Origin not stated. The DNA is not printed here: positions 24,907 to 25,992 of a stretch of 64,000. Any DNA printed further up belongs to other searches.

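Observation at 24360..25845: Tandem-RHH DNA-binding protein translationally coupled to a half-FtsZ: possible chromosomal TubR/TubZ-like or FtsZ-modulating module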

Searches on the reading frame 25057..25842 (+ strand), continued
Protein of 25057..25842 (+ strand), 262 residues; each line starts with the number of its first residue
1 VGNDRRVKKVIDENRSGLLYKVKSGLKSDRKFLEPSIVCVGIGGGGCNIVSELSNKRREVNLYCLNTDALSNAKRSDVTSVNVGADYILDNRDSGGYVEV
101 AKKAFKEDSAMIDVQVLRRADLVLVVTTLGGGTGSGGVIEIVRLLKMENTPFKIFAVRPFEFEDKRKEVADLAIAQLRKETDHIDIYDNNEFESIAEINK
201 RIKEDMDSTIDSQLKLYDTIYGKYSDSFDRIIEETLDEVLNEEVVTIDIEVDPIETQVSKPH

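Call 29: predict_structure(alignment_id=A1)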
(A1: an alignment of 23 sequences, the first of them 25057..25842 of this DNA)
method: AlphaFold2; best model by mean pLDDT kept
length: 262 residues; sequences in the alignment: 23
mean_pLDDT: 77.8   pTM: 0.70
mean pLDDT of the five models: 77.8, 77.4, 75.8, 75.5, 75.2
residues with pLDDT >= 90: 103; 70-90: 66; 50-70: 64; < 50: 29
segments of 3 or more residues with pLDDT < 50: 1-10, 244-262
pLDDT, mean of each block of 10 residues (from residue 1): 42 60 60 78 91 76 86 74 81 74 93 88 95 94 94 95 85 95 94 89 92 82 59 68 47 39 33
secondary structure, 60 per line:
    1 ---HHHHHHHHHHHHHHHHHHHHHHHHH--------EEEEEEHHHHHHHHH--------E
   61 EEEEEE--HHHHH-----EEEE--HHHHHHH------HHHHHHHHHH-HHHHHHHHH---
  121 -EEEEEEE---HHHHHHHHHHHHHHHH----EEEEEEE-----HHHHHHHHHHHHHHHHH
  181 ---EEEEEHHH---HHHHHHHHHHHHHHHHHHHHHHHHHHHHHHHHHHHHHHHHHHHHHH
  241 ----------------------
elements in order: H4-28 E37-42 H43-51 E60-66 H69-73 E79-82 H85-91 H98-107 H109-117 E122-128 H132-147 E152-158 H164-180 E184-188 H195-240

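Call 33: fold_search(model_id=the predicted structure, library=pdb)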
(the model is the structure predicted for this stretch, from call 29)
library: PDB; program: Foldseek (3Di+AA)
matches with E <= 10: 1924; with E <= 0.001: 692
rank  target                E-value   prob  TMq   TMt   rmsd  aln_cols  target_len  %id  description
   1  6y1v_A                1.1e-12  1.00  0.57  0.50   3.0       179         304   29  Mycobacterium tuberculosis FtsZ-GTP-gamma-S in complex with 4-hydroxycoumarin (released 2021-06-09)
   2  1rlu_A                1.2e-12  1.00  0.57  0.49   3.2       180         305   29  Mycobacterium tuberculosis FtsZ in complex with GTP-gamma-S (released 2004-08-31)
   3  6ym9_A                1.4e-12  1.00  0.57  0.49   3.1       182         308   29  Mycobacterium tuberculosis FtsZ in complex with GTP-gamma-S (released 2021-04-21)
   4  7ojb                  2.3e-12  1.00  0.62  0.53   2.7       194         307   22  SaFtsZ(R143K) complexed with GDP (released 2022-03-02)
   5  8h1o_A                3.5e-12  1.00  0.60  0.50   2.9       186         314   24  Cryo-EM structure of KpFtsZ-monobody double helical tube (released 2023-08-02)
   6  6ym1_A                4.2e-12  1.00  0.56  0.50   2.8       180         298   30  Mycobacterium tuberculosis FtsZ in complex with GDP (released 2021-04-14)
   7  1rq2_A                4.8e-12  1.00  0.57  0.51   2.8       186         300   28  MYCOBACTERIUM TUBERCULOSIS FTSZ IN COMPLEX WITH CITRATE (released 2004-08-31)
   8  7ojd                  5.4e-12  1.00  0.62  0.53   2.7       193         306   22  SaFtsZ(D46A) complexed with GDP (released 2022-03-02)
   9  6umk                  5.8e-12  1.00  0.59  0.51   3.0       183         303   27  Structure of E. coli FtsZ(L178E)-GDP complex (released 2020-02-05)
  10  9isk_A                6.5e-12  1.00  0.58  0.49   2.6       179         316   26  Cryo-EM structure of KpFtsZ-ZapA complex (released 2025-07-23)
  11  7oja                  7.0e-12  1.00  0.61  0.52   2.9       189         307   22  SaFtsZ(D210N) complexed with GDP (released 2022-03-02)
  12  6ll6                  7.0e-12  1.00  0.57  0.50   3.3       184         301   25  Crsyal structure of EcFtsZ (residues 11-316) (released 2020-02-26)
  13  2q1x_A                7.0e-12  1.00  0.55  0.49   2.9       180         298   29  Crystal Structure of cell division protein FtsZ from Mycobacterium tuberculosis in complex with citrate. (released 2008-05-06)
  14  5xdv                  7.9e-12  1.00  0.61  0.52   2.7       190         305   23  Staphylococcus aureus FtsZ 12-316 G196S complexed with TXA6101 (released 2017-08-02)
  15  6yd1                  8.4e-12  1.00  0.61  0.52   2.7       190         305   23  SaFtsZ-DFMBA (released 2021-07-28)
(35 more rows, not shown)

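Call 45: search_protein_representatives(alignment_id=A1)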
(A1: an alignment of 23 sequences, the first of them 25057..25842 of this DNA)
Query: 23 sequences, 250 profile positions. Proteins with E-value up to 0.001 (for the whole library): 8094; up to 1e-10: 2884; up to 1e-30: 4. The best 150 are listed.
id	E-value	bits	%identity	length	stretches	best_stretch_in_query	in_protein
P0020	3.2e-113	393.5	-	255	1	1-246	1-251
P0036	1.4e-94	332.4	-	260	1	1-230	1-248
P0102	1.8e-45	171.5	-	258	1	21-241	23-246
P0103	4.1e-34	134.4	-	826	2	22-181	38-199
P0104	2.1e-28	115.6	-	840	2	19-195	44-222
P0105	1.4e-27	112.9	-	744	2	21-185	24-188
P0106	1.3e-24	103.2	-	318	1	25-213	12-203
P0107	1.1e-23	100.3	-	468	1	16-195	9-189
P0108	2.2e-23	99.3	-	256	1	3-219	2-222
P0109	2.6e-23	99.0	-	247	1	21-196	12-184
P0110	3.9e-22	95.1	-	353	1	25-209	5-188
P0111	4.7e-22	94.9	-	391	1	21-228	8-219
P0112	7.3e-22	94.2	-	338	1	22-196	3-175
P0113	8.2e-22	94.1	-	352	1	21-184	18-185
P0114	9.4e-22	93.9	-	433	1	23-194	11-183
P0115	1.1e-21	93.7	-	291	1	21-245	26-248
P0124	1.0e-20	90.5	-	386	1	16-183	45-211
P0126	1.3e-20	90.2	-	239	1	21-214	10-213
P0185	1.3e-18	83.6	-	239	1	21-240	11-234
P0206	3.5e-18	82.2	-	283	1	20-216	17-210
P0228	6.2e-18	81.4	-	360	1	23-205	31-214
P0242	1.0e-17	80.7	-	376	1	11-182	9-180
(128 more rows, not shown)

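Call 48: list_cluster_members(proteins=[P0102, P0108, P0109, P0115, P0113, P0124, P0103, P0105, P0126, P0185])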
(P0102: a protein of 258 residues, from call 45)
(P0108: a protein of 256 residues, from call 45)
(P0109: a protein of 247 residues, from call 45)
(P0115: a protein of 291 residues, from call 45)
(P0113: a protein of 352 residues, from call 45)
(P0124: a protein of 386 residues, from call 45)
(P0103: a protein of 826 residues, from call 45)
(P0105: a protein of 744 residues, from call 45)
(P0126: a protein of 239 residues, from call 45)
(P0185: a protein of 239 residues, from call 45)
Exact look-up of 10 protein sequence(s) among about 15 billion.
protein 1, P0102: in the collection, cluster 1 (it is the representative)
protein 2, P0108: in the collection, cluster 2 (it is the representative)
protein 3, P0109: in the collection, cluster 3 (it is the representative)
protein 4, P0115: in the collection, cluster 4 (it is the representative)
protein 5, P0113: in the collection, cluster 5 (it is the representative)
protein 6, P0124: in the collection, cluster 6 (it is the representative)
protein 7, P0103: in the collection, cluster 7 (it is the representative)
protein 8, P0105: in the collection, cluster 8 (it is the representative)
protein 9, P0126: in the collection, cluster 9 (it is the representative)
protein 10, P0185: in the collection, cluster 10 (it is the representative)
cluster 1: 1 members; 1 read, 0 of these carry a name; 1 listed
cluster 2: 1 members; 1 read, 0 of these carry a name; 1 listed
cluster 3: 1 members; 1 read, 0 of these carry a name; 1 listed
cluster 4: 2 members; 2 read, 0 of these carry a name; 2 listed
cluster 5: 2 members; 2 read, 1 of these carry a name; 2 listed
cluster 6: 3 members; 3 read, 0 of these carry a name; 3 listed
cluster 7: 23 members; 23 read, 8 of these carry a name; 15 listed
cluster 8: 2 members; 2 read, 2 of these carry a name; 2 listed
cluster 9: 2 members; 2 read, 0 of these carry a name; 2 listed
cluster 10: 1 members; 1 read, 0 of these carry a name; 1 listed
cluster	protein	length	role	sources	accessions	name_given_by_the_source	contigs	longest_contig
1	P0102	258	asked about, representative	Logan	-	-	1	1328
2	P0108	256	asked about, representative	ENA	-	-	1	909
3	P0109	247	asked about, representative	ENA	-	-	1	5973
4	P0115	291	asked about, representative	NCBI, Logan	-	-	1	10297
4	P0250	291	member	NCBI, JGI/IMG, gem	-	-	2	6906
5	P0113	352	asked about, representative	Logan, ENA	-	-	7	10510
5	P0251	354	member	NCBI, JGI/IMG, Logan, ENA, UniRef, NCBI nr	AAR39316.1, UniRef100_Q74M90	NEQ473 [Nanoarchaeum equitans Kin4-M] | Cell division protein FtsZ n=1 Tax=Nanoarchaeum equitans (strain Kin4-M) TaxID=228908 ...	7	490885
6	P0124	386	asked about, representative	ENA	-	-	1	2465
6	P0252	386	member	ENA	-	-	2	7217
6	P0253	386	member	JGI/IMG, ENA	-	-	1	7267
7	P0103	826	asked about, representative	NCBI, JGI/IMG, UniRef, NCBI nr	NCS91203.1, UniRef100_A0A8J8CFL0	MAG: cell division protein FtsZ [Candidatus Altiarchaeum hamiconexum] | Cell division protein FtsZ n=1 Tax=Candidatus Altarchaeum hamiconexum TaxID=1803513 ... | cell division protein FtsZ [Candidatus Altarchaeum hamiconexum]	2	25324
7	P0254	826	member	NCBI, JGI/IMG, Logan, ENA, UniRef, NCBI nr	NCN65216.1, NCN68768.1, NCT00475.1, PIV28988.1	MAG: hypothetical protein COS36_00095 [Candidatus Altarchaeum sp. ... | Cell division protein FtsZ n=1 Tax=Candidatus Altarchaeum hamiconexum TaxID=1803513 ... | cell division protein FtsZ [Candidatus Altarchaeum hamiconexum]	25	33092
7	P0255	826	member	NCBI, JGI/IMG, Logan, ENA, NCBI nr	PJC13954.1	MAG: hypothetical protein CO063_03340 [Candidatus Altarchaeum sp. ...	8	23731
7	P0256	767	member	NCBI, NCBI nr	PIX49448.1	MAG: hypothetical protein COZ53_00650 [Candidatus Altarchaeum sp. ...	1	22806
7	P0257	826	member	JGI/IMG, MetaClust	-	\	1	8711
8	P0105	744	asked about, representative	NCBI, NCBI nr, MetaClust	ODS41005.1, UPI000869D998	MAG: hypothetical protein A7315_15375 [Candidatus Altiarchaeales archaeon WOR_SM1_79] | status=active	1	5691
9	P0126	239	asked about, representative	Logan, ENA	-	-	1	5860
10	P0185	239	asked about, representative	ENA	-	-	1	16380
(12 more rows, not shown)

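Call 68: find_encoding_contigs(protein=P0115, flank=3000, max_places=2)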
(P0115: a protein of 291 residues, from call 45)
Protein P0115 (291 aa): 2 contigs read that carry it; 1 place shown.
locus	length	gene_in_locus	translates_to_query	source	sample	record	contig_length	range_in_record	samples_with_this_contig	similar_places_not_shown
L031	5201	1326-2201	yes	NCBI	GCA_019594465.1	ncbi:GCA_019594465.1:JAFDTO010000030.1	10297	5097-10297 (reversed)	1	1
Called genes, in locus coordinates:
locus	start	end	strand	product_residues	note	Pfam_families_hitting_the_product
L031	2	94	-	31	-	?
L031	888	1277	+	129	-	PF01402:RHH_1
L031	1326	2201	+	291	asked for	PF00091:Tubulin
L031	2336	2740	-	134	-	PF14489:QueF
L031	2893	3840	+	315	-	PF00696:AA_kinase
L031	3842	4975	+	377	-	PF00155:Aminotran_1_2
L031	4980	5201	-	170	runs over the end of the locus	PF01613:Flavin_Reduct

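Call 69: find_encoding_contigs(protein=P0109, flank=3000, max_places=2)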
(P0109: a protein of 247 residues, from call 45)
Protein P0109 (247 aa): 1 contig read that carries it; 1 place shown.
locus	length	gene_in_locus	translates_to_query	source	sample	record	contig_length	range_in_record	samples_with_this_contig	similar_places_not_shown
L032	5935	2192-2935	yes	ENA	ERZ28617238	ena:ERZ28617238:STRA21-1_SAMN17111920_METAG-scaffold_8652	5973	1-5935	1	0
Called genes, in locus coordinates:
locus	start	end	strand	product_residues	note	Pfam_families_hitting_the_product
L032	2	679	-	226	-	?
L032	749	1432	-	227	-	-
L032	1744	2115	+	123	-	-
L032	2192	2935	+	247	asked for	PF00091:Tubulin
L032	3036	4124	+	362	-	PF01513:NAD_kinase, PF00781:DAGK_cat (weak), PF20143:NAD_kinase_C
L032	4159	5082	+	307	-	PF00291:PALP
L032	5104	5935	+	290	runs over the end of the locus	?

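Call 70: find_encoding_contigs(protein=P0185, flank=3000, max_places=2)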
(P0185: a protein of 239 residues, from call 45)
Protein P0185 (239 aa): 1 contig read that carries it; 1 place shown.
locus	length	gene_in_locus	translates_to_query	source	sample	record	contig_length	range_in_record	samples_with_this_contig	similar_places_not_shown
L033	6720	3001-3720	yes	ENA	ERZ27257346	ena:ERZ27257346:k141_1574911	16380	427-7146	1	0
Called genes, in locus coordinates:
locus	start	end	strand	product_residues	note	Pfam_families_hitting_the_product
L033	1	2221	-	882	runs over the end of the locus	?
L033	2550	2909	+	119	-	-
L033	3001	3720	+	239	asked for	PF00091:Tubulin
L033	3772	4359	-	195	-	PF01558:POR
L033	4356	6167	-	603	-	PF01855:POR_N, PF12837:Fer4_6 (faint), PF12797:Fer4_2 (faint), PF02775:TPP_enzyme_C, PF14697:Fer4_21 (weak), PF00037:Fer4 (weak)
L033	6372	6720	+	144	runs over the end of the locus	-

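Call 73: list_cluster_members(proteins=[L031:2893-3837:+, L031:3842-4972:+, L031:888-1274:+, L032:3036-4121:+, L032:4159-5079:+, L032:1744-2112:+, L033:4356-6164:-, L033:3772-4356:-, L033:2550-2906:+])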
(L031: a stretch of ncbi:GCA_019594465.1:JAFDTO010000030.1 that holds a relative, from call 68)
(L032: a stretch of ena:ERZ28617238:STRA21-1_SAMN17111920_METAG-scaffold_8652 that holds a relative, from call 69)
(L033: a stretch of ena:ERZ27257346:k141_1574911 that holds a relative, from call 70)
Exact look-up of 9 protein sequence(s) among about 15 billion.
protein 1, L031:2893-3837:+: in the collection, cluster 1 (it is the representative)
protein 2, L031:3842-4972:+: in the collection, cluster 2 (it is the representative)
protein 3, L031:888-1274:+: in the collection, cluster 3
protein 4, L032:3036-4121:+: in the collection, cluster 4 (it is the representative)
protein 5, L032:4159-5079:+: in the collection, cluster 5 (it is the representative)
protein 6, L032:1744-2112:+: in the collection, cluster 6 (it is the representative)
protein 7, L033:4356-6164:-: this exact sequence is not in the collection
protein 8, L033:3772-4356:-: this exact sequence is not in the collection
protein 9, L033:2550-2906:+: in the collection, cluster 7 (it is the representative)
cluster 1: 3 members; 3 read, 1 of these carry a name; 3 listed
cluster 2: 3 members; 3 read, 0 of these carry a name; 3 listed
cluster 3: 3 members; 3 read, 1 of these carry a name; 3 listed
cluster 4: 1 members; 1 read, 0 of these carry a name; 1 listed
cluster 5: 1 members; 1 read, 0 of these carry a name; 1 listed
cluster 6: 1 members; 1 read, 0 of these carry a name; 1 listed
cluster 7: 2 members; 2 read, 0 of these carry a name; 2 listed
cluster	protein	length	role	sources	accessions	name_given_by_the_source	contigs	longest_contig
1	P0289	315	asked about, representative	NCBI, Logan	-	-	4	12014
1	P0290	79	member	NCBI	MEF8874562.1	MAG: carbamate kinase, partial [Candidatus Thermoplasmatota archaeon]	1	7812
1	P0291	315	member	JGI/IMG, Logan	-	-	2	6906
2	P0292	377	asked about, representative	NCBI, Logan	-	-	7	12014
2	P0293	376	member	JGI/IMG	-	-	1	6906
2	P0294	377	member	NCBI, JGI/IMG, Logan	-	-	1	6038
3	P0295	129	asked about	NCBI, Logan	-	-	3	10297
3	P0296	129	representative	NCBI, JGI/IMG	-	-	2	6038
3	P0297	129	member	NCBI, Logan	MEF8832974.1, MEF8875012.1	MAG: ribbon-helix-helix domain-containing protein [Candidatus Thermoplasmatota archaeon]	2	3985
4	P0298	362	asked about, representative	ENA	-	-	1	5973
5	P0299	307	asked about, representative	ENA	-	-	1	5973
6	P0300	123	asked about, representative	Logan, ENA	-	-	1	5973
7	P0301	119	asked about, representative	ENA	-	-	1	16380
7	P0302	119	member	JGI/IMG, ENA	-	-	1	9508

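Call 74: search_protein_families(library=pfam, proteins=[L031:888-1274:+, L032:1744-2112:+, L033:2550-2906:+], max_evalue=10)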
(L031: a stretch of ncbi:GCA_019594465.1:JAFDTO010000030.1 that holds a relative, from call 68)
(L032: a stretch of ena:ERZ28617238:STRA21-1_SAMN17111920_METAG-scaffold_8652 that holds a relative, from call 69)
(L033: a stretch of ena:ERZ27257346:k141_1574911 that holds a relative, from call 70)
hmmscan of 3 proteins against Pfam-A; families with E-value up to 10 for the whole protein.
L031:888-1274:+ (129 aa): 7 families
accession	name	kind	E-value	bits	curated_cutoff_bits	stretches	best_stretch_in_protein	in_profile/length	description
PF01402.27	RHH_1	-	8e-08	32.4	20.5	1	5-43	2-39/39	Ribbon-helix-helix protein, copG family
PF17723.7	RHH_8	-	0.00015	22.3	25.4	2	3-46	4-47/119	Ribbon-Helix-Helix transcriptional regulator family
PF19807.5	DUF6290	-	0.00021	21.8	27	1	5-42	4-40/72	Family of unknown function (DUF6290)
PF21983.2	NikA-like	-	0.00035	21.1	27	1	2-48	4-47/72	Mobilization protein NikA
PF17363.7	DUF5388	-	0.057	14.3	26.1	1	63-104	13-57/64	Family of unknown function (DUF5388)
PF00687.26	Ribosomal_L1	-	0.11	12.5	32.2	1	47-113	25-100/198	Ribosomal protein L1p/L10e family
PF23434.1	DUF7120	-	0.16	12.4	27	1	57-91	6-40/70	Family of unknown function (DUF7120)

L032:1744-2112:+ (123 aa): 5 families
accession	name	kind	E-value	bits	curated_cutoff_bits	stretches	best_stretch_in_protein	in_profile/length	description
PF17723.7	RHH_8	-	0.0028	18.2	25.4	1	4-58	4-57/119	Ribbon-Helix-Helix transcriptional regulator family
PF08897.16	DUF1841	-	0.22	12.1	24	1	18-50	29-62/135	Domain of unknown function (DUF1841)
PF19807.5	DUF6290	-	0.24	12.1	27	1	6-45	4-41/72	Family of unknown function (DUF6290)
PF15856.10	DUF4727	-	0.27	11.2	27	1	53-107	48-103/216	Domain of unknown function (DUF4727)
PF01402.27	RHH_1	-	0.28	11.7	20.5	0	61-85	2-25/39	Ribbon-helix-helix protein, copG family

L033:2550-2906:+ (119 aa): 2 families
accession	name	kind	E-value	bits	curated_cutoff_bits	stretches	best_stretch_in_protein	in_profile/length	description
PF19807.5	DUF6290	-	0.016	15.8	27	1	7-42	3-37/72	Family of unknown function (DUF6290)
PF18282.7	RAP80_UIM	-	0.069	13.3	27.3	1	82-105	34-57/57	RAP80 N-terminal ubiquitin interaction motif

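Call 76: find_encoding_contigs(protein=P0228, flank=3000, max_places=2)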
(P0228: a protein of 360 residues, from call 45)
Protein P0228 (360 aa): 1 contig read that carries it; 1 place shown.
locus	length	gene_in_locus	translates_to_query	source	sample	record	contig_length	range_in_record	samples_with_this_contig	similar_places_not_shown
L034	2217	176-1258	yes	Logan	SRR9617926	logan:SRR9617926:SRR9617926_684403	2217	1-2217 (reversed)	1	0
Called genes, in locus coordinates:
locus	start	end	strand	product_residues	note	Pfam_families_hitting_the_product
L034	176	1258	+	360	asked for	PF00091:Tubulin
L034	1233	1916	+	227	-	-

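Call 86: find_encoding_contigs(protein=P0242, flank=3000, max_places=3)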
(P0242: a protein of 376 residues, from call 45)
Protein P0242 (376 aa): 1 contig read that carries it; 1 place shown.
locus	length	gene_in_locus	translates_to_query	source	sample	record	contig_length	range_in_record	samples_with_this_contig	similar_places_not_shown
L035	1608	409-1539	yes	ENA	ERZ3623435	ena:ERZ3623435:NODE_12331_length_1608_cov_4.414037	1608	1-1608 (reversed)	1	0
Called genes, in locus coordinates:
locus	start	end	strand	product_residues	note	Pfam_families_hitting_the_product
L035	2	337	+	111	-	?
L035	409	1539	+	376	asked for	PF00091:Tubulin, PF12327:FtsZ_C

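Call 91: search_protein_families(library=padloc, proteins=[window:25084-25842:+], max_evalue=0.1)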
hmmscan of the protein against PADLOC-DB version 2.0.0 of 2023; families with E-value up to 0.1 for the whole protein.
window:25084-25842:+ (253 aa): 0 families
